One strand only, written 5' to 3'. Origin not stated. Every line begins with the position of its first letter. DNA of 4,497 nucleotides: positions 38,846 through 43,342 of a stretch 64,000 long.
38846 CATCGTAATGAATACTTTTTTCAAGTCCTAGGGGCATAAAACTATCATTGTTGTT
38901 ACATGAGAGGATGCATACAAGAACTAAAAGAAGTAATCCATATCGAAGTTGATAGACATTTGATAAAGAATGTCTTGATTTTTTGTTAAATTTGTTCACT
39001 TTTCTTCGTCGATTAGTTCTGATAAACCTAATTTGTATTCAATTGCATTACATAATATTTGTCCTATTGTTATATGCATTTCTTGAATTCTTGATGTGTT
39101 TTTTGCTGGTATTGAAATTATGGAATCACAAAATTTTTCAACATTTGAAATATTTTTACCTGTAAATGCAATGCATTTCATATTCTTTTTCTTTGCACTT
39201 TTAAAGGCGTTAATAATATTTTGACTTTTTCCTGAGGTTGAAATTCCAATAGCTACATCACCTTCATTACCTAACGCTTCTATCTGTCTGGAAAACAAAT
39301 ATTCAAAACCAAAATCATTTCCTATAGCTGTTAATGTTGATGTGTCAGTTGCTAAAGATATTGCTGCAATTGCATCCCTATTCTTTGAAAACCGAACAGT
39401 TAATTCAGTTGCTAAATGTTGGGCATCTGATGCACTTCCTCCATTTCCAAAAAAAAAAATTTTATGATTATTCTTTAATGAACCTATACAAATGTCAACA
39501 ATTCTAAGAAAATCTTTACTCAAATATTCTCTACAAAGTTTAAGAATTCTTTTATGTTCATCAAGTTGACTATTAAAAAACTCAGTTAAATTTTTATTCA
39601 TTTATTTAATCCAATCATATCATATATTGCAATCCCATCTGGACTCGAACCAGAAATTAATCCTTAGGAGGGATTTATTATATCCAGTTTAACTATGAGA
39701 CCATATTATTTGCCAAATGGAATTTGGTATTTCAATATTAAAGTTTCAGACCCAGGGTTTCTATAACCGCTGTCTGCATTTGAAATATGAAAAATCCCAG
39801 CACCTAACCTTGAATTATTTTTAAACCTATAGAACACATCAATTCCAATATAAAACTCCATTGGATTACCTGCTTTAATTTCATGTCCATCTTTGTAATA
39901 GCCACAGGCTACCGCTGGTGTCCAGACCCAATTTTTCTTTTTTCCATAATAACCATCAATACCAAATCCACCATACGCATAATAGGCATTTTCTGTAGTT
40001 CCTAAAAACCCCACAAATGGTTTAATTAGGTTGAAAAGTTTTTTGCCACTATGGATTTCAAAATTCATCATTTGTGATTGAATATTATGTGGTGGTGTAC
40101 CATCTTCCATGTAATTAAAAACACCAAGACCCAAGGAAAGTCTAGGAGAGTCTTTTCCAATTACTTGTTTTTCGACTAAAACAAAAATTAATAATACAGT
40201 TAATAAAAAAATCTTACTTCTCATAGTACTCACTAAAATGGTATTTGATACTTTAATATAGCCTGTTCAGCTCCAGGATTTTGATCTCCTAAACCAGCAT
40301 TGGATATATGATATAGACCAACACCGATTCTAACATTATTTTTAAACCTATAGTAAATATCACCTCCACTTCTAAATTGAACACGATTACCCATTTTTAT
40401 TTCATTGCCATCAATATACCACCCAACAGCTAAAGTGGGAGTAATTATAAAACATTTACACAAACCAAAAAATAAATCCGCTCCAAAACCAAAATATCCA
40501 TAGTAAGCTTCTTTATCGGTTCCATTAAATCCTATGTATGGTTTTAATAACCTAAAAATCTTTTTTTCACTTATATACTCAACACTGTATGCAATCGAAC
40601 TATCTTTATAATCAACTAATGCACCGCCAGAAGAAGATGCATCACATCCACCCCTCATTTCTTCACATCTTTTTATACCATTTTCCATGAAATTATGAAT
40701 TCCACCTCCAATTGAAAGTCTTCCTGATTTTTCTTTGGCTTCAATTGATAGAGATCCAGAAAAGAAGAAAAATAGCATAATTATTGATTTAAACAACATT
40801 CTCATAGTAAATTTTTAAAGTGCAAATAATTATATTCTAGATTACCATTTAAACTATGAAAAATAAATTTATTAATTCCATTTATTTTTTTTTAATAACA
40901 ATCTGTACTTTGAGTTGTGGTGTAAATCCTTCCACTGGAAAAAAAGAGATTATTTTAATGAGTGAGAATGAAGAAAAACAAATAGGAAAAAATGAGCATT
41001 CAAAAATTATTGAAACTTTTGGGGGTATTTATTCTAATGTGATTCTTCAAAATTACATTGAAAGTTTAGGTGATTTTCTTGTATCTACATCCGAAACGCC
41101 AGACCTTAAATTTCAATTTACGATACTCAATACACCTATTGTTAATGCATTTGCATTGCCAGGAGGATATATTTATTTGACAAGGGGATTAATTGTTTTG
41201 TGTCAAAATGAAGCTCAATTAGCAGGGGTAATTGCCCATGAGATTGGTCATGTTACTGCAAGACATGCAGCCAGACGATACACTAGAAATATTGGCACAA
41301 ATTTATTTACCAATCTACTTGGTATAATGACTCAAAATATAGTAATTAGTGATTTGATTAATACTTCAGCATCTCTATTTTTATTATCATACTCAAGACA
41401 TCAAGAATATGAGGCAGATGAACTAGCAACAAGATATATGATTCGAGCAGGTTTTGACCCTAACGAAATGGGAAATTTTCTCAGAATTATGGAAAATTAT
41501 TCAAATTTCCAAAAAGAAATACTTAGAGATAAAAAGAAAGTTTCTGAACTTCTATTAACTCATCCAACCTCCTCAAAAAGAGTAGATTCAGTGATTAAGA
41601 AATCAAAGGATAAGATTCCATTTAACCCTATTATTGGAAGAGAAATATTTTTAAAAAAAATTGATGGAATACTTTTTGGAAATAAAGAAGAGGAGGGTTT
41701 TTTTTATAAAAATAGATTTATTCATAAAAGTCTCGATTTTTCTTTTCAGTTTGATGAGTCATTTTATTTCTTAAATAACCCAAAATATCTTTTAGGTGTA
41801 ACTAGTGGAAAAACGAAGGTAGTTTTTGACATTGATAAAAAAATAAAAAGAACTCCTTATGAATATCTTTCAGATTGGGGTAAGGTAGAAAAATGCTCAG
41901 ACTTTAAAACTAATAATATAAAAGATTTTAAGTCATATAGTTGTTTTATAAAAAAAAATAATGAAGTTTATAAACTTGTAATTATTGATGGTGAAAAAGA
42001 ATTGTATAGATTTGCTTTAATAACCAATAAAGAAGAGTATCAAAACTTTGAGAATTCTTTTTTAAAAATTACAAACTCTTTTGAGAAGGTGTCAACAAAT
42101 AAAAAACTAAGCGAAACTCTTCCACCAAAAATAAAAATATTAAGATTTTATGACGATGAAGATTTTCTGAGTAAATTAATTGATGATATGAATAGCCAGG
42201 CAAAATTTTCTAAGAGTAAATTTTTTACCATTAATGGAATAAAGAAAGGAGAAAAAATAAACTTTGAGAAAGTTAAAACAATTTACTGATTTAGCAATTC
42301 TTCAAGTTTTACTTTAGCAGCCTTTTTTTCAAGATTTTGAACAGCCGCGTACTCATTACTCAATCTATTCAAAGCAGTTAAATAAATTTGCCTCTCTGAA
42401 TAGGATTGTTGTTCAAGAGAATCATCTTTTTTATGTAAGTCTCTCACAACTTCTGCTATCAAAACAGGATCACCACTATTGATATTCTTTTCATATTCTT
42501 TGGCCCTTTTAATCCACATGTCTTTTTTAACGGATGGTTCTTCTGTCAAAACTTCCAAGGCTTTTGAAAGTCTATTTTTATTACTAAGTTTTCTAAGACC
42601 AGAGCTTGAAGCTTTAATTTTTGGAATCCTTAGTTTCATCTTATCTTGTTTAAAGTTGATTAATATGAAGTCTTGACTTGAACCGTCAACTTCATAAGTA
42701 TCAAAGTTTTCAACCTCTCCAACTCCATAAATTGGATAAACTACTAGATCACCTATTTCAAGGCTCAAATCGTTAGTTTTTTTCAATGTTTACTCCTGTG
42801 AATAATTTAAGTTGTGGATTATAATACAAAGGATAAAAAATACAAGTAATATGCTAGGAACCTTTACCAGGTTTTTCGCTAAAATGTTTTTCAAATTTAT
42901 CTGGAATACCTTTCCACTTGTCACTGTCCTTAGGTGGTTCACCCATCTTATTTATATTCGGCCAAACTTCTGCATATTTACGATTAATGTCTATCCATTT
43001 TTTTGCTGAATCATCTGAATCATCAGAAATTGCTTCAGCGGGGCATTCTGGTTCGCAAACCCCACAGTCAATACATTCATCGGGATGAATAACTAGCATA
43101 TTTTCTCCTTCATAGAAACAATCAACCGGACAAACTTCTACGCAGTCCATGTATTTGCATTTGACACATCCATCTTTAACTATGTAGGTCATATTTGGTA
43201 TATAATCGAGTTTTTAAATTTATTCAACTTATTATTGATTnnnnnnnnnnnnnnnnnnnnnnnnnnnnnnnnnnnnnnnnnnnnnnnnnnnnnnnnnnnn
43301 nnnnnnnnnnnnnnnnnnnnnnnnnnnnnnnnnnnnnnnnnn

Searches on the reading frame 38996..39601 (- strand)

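Call 6: search_protein_families(library=pfam, proteins=[window:38996-39601:-])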
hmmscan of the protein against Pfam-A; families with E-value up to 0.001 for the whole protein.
window:38996-39601:- (201 aa): 2 families
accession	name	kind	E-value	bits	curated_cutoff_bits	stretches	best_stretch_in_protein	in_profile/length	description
PF13580.11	SIS_2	-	3.7e-24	85.8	27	1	14-148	4-138/138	SIS domain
PF01380.27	SIS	-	1.6e-12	47.8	25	1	109-173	49-112/131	SIS domain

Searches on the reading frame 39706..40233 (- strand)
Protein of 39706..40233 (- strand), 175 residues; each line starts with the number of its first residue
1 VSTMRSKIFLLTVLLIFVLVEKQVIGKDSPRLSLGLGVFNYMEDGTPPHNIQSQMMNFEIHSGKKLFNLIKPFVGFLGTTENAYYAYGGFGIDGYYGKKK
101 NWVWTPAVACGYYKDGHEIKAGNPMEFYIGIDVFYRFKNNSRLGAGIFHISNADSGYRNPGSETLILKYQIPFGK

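Call 18: search_protein_families(library=pfam, proteins=[window:39706-40233:-], max_evalue=0.01)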
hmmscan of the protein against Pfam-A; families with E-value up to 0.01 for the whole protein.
window:39706-40233:- (175 aa): 1 family
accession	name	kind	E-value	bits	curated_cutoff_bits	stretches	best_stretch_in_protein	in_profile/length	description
PF09411.16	PagL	-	1.2e-08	35.6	23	1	95-171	54-135/136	Lipid A 3-O-deacylase (PagL)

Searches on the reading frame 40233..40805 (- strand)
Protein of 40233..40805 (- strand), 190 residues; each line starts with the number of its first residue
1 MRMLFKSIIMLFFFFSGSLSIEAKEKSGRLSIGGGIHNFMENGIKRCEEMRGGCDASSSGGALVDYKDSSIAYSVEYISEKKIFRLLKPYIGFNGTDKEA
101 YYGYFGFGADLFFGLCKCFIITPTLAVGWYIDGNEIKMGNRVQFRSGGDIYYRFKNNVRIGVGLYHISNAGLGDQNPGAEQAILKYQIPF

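Call 18: search_protein_families(library=pfam, proteins=[window:40233-40805:-], max_evalue=0.01)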
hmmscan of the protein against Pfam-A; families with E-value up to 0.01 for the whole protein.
window:40233-40805:- (190 aa): 1 family
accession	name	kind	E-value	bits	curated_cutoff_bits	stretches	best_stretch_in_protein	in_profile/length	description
PF09411.16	PagL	-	1.4e-11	45.1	23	1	120-188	62-135/136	Lipid A 3-O-deacylase (PagL)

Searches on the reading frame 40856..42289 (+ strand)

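Call 18: search_protein_families(library=pfam, proteins=[window:40856-42289:+], max_evalue=0.01)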
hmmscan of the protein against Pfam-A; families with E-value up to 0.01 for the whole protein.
window:40856-42289:+ (477 aa): 2 families
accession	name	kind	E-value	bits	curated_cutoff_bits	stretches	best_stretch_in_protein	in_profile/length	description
PF01435.24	Peptidase_M48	-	1.1e-34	120.4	20.3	1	65-245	4-181/186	Peptidase family M48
PF13203.12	DUF2201_N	-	0.01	15.9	23.2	0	121-146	59-84/271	Putative metallopeptidase domain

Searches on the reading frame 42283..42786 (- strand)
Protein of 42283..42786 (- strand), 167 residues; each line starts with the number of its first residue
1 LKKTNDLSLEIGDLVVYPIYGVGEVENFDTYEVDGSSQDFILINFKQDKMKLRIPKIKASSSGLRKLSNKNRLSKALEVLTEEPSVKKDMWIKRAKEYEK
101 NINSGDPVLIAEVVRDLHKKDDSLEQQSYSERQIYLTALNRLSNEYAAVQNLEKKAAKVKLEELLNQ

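Call 18: search_protein_families(library=pfam, proteins=[window:42283-42786:-], max_evalue=0.01)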
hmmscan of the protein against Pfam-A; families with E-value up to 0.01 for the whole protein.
window:42283-42786:- (167 aa): 2 families
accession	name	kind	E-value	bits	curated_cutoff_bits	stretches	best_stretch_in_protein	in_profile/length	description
PF21095.3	CarD_C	-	2.2e-18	66.5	23.1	1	75-161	1-86/87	CarD, C-terminal domain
PF02559.22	CarD_TRCF_RID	-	3.2e-12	46.8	23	1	9-67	1-56/57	CarD-like/TRCF RID domain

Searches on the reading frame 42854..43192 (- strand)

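Call 18: search_protein_families(library=pfam, proteins=[window:42854-43192:-], max_evalue=0.01)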
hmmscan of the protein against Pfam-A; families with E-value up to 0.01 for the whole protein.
window:42854-43192:- (112 aa): 13 families
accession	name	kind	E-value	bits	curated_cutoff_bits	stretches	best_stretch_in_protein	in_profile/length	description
PF11953.13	DUF3470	-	1.4e-16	60.6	23.2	1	64-105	1-42/42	Domain of unknown function (DUF3470)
PF00037.32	Fer4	-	1.8e-08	34.3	21.1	1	34-56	2-24/24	4Fe-4S binding domain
PF13237.11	Fer4_10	-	2.4e-07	31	25.5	2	3-51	3-53/53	4Fe-4S dicluster domain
PF13187.11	Fer4_9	-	2.9e-07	30.8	27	2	9-55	2-52/52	4Fe-4S dicluster domain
PF12797.12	Fer4_2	-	4.7e-07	29.8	24.5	1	34-52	4-22/22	4Fe-4S binding domain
PF13484.11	Fer4_16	-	3.4e-06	28.2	30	1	39-69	1-30/66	4Fe-4S double cluster binding domain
PF14697.11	Fer4_21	-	4.2e-06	27.2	35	1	34-61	2-32/59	4Fe-4S dicluster domain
PF12838.12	Fer4_7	-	6.7e-06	26.9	27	1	9-54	2-52/52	4Fe-4S dicluster domain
PF13183.11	Fer4_8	-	1.2e-05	26.1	27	1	38-70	3-35/68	4Fe-4S dicluster domain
PF12837.12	Fer4_6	-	3e-05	24.2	25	1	37-55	6-24/24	4Fe-4S binding domain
PF25160.1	LdpA_Fe-S-bd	-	0.00039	20.6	27.6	1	16-58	8-46/49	LdpA Fe-S cluster-binding domain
PF12800.12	Fer4_4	-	0.0019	18.9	24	1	37-52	1-16/17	4Fe-4S binding domain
PF13534.11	Fer4_17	-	0.0092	17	22.2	0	38-53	44-59/61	4Fe-4S dicluster domain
